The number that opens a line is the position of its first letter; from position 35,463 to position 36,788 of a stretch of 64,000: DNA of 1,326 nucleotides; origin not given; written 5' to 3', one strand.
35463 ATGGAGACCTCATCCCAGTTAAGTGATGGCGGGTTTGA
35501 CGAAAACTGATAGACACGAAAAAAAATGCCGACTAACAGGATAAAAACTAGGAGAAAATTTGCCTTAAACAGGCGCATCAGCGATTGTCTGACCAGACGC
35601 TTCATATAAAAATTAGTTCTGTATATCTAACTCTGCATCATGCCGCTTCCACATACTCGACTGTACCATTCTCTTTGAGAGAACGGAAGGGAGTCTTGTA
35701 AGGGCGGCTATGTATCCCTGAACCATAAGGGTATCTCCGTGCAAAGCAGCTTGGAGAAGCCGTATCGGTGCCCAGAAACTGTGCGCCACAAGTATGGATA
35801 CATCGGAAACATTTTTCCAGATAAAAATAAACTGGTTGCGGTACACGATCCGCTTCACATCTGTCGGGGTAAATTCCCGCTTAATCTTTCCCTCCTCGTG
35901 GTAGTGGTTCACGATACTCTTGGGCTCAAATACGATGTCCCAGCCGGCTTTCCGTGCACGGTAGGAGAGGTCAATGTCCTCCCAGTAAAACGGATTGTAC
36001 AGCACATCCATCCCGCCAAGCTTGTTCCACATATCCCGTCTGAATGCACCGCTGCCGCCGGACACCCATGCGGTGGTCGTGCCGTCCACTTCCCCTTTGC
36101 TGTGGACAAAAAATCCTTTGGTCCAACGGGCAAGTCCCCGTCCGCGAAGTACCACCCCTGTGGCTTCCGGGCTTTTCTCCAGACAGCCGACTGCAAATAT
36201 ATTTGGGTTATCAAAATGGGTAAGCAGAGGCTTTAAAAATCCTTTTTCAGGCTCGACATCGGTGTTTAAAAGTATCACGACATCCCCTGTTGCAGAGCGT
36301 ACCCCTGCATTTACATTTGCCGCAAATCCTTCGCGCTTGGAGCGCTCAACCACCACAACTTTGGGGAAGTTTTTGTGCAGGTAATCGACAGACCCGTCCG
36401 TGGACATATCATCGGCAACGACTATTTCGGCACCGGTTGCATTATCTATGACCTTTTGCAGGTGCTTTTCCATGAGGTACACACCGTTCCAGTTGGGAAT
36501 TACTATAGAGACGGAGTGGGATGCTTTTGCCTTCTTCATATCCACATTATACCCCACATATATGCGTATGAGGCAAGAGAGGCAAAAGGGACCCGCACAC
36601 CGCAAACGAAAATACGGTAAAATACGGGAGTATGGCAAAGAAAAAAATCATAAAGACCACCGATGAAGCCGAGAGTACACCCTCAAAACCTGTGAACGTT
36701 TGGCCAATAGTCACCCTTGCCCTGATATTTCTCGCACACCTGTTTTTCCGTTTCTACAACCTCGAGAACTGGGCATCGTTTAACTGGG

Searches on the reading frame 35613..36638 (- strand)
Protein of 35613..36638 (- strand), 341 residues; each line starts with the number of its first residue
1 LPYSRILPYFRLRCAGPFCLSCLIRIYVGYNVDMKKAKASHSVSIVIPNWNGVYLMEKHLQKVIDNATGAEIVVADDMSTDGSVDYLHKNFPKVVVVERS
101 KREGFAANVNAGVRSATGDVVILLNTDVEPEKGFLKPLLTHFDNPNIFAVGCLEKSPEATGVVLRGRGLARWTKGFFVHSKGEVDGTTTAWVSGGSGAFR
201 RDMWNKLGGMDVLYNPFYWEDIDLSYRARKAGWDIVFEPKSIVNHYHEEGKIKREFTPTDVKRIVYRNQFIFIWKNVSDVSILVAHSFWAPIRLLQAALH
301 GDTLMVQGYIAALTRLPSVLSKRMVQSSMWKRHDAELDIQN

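Call 3: search_protein_families(library=pfam, proteins=[window:35613-36638:-], max_evalue=0.01)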
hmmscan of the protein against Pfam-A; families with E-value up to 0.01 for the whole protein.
window:35613-36638:- (341 aa): 4 families
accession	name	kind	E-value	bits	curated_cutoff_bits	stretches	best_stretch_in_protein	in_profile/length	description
PF00535.33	Glycos_transf_2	-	4.6e-22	79.2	23.3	1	44-203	1-163/168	Glycosyl transferase family 2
PF13641.12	Glyco_tranf_2_3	-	1.2e-17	65.1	27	1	42-249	2-215/230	Glycosyltransferase like family 2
PF13632.12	Glyco_trans_2_3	-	4.5e-06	27.1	27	1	121-250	2-128/198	Glycosyl transferase family group 2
PF13506.12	Glyco_transf_21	-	0.003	17.5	21.7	1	107-249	20-158/174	Glycosyl transferase family 21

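Call 11: search_protein_families(library=ncbifam, proteins=[window:35613-36638:-], max_evalue=0.00001)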
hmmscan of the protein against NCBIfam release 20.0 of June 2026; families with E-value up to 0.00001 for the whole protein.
window:35613-36638:- (341 aa): 9 families
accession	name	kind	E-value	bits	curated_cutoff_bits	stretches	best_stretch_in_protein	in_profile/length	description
TIGR03965.1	mycofact_glyco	equivalog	1.7e-25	89.8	280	1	33-248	67-283/467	mycofactocin biosynthesis glycosyltransferase MftF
NF041875.1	EPS_EpsD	equivalog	1.2e-21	77.5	370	1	43-253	1-214/325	exopolysaccharide biosynthesis glycosyltransferase EpsD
TIGR03937.1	PgaC_IcaA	equivalog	2.4e-13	49.8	422.3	1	34-243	38-248/407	poly-beta-1,6-N-acetyl-D-glucosamine synthase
TIGR04283.1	glyco_like_mftF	equivalog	5.3e-13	49.1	182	1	43-243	1-183/221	TIGR04283 family arsenosugar biosynthesis glycosyltransferase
NF007482.0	PRK10073.1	equivalog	4.9e-09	35.6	423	1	39-139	4-107/334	glycosyltransferase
NF038299.1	EPS_HpsN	equivalog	1.8e-08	33.7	425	0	42-150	2-115/317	hormogonium polysaccharide biosynthesis glycosyltransferase HpsN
TIGR03472.1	HpnI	equivalog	1.5e-06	27.3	310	1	84-249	88-256/373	bacteriohopanetetrol glucosamine biosynthesis glycosyltransferase HpnI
NF050050.1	ProtGlycPglI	equivalog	1.9e-06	27.5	500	1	42-170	3-137/306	GalNAc(5)-diNAcBac-PP-undecaprenol beta-1,3-glucosyltransferase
TIGR01556.1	rhamnosyltran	subfamily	2.1e-06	27.1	200.55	1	69-254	21-209/281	rhamnosyltransferase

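Call 26: search_solved_structures(query=A3, max_evalue=0.001)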
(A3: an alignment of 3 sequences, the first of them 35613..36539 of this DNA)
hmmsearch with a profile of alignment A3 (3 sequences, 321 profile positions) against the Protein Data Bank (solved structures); distinct sequences matched with E-value up to 0.001: 40.
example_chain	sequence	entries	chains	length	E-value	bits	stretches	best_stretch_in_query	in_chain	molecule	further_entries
2z87_A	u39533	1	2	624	9.6e-17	64.5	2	5-110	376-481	Chondroitin synthase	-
2z86_A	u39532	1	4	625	9.6e-17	64.5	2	5-110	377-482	Chondroitin synthase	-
6p61_A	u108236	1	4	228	4.5e-12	49.2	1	1-151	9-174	Glycosyltransferase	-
6s22_A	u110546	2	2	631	7e-12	48.6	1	4-248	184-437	Polypeptide N-acetylgalactosaminyltransferase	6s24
5hea_A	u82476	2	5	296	4.8e-11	45.8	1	5-110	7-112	Putative glycosyltransferase (GalT1)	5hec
5mlz_A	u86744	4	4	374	3.8e-10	42.9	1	1-115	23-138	Dolichol monophosphate mannose synthase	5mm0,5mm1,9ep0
6yv7_B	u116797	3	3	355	5.3e-10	42.4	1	5-117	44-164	Glycosyl transferase, family 2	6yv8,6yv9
6yv7_A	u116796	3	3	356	5.3e-10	42.4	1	5-117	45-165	Glycosyl transferase, family 2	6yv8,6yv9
3bcv_A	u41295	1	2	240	8.7e-10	41.7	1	5-122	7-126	Putative glycosyltransferase protein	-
6e7i_A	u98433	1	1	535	5.6e-09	39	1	9-224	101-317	Polypeptide N-acetylgalactosaminyltransferase 2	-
6nqt_A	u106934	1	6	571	6.5e-09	38.8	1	9-224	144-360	Polypeptide N-acetylgalactosaminyltransferase 2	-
1xhb_A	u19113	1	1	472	1e-08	38.2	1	4-224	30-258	Polypeptide N-acetylgalactosaminyltransferase 1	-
5nqa_A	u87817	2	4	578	1.4e-08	37.8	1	4-227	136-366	Polypeptide N-acetylgalactosaminyltransferase 4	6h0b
3l7j_A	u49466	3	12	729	1.4e-08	37.7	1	5-111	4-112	Teichoic acid biosynthesis protein F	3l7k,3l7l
3l7i_A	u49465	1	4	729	1.4e-08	37.7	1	5-111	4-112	Teichoic acid biosynthesis protein F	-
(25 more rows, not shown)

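Call 59: find_homologous_proteins(query=window:35613-36539:-, max_evalue=1e-10)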
Query window:35613-36539:- (308 aa): 3961 proteins with E <= 1e-10 among 6049 candidates; the best 120 are listed.
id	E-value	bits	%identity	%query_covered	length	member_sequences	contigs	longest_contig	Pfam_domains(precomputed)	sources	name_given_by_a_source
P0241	1.2e-207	706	100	100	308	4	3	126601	PF13641.13,PF00535.33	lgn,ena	-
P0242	2.3e-185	633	88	100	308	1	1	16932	PF13632.13,PF13641.13,PF00535.33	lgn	-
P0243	4.2e-175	599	84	99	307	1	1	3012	PF13641.13,PF00535.33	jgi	jgi:GT2 family glycosyltransferase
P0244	4.2e-174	596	83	99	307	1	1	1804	PF13641.13,PF00535.33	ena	-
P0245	5.2e-173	592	83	99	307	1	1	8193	PF13641.13,PF00535.33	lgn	-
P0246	4.9e-169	579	81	99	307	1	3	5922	PF13641.13,PF00535.33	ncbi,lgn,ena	-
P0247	2.0e-162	557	78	99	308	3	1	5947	PF13632.13,PF13641.13,PF00535.33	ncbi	-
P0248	3.8e-162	556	78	98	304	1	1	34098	PF13641.13,PF00535.33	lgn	-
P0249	9.5e-158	542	82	93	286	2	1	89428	PF13641.13,PF00535.33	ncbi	-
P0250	2.5e-152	524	74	96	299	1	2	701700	PF13641.13,PF00535.33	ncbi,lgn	-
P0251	3.9e-150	517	73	99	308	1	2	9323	PF13632.13,PF13641.13,PF00535.33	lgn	-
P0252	5.6e-150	516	74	97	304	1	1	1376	PF13641.13,PF00535.33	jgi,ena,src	-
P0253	9.7e-149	512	71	99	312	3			PF13632.13,PF13641.13,PF00535.33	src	-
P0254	3.7e-148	510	69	99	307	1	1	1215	PF13632.13,PF13641.13,PF00535.33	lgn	-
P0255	4.6e-148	510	71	97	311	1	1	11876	PF13632.13,PF13641.13,PF00535.33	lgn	-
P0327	4.8e-139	481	68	95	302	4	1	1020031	PF13641.13,PF00535.33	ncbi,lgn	ncbi:MAG: glycosyltransferase family 2 protein [Microgenomates group bacterium]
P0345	7.3e-137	473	66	96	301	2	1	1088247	PF13632.13,PF13641.13,PF00535.33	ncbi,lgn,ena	-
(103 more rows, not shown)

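Call 60: find_encoding_contigs(protein=P0345, flank=10000, max_places=1)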
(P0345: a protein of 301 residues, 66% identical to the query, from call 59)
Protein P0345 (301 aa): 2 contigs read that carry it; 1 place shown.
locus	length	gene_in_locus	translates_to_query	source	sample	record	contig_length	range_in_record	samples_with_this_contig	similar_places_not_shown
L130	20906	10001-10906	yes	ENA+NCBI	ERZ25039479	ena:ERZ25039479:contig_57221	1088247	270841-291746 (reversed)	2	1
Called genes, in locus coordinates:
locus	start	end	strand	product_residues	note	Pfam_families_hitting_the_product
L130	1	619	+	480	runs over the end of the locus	PF01943:Polysacc_synt, PF13440:Polysacc_synt_3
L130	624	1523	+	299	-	PF00535:Glycos_transf_2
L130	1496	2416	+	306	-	PF00535:Glycos_transf_2, PF13641:Glyco_tranf_2_3, PF13632:Glyco_trans_2_3 (weak)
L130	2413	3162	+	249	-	PF00535:Glycos_transf_2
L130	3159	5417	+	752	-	PF09586:YfhO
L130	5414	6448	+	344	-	PF13439:Glyco_transf_4 (weak), PF00534:Glycos_transf_1, PF13692:Glyco_trans_1_4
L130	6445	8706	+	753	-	PF09586:YfhO, PF20176:DUF6541 (faint), PF09586:YfhO (weak)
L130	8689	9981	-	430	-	PF13231:PMT_2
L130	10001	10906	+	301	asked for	PF00535:Glycos_transf_2, PF13641:Glyco_tranf_2_3, PF13632:Glyco_trans_2_3 (weak)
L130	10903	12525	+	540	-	PF13231:PMT_2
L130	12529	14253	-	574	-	-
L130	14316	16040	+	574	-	PF02366:PMT, PF13231:PMT_2 (weak)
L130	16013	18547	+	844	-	PF09586:YfhO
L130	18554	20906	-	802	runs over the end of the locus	PF09586:YfhO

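Call 61: find_encoding_contigs(protein=P0327, flank=10000, max_places=1)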
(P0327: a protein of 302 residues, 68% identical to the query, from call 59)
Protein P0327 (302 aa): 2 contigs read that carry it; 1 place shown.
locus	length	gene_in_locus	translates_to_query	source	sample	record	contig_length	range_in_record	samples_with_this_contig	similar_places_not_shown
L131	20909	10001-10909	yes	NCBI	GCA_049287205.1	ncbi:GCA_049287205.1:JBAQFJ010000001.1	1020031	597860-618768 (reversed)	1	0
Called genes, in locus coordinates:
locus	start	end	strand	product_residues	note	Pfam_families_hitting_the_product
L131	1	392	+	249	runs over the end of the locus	PF00535:Glycos_transf_2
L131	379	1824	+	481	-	PF01943:Polysacc_synt, PF13440:Polysacc_synt_3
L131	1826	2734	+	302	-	PF00535:Glycos_transf_2, PF13641:Glyco_tranf_2_3 (weak)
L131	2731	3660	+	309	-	PF00535:Glycos_transf_2, PF13641:Glyco_tranf_2_3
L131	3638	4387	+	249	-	PF00535:Glycos_transf_2, PF10111:Glyco_tranf_2_2 (weak)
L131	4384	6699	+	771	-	PF09586:YfhO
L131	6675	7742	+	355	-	PF13439:Glyco_transf_4, PF00534:Glycos_transf_1, PF13692:Glyco_trans_1_4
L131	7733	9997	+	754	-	PF09586:YfhO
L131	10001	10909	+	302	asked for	PF00535:Glycos_transf_2, PF13641:Glyco_tranf_2_3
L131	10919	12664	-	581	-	-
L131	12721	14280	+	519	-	-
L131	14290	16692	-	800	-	PF09586:YfhO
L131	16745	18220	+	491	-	-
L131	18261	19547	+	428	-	PF09594:GT87 (weak)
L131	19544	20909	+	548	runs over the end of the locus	PF02366:PMT (weak)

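Call 62: find_encoding_contigs(protein=P0250, flank=10000, max_places=1)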
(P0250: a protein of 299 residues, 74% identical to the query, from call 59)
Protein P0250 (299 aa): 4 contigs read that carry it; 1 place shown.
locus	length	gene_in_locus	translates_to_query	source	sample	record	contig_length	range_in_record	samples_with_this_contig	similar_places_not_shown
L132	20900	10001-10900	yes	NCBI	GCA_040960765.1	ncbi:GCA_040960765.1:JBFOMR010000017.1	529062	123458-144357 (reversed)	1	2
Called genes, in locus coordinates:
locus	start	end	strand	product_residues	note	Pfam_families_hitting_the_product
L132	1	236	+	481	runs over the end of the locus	PF01943:Polysacc_synt, PF13440:Polysacc_synt_3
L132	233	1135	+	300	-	PF00535:Glycos_transf_2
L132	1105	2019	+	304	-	PF00535:Glycos_transf_2, PF13641:Glyco_tranf_2_3, PF13632:Glyco_trans_2_3 (weak)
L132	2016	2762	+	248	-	PF00535:Glycos_transf_2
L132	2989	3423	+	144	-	-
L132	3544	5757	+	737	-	PF09586:YfhO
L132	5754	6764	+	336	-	PF13439:Glyco_transf_4 (weak), PF00534:Glycos_transf_1, PF13692:Glyco_trans_1_4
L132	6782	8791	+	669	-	PF09586:YfhO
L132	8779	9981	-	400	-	PF13231:PMT_2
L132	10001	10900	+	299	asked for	PF00535:Glycos_transf_2, PF13641:Glyco_tranf_2_3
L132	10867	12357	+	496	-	PF13231:PMT_2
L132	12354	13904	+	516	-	PF13231:PMT_2 (weak)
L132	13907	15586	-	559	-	-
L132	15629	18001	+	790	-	PF09586:YfhO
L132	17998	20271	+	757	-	PF09586:YfhO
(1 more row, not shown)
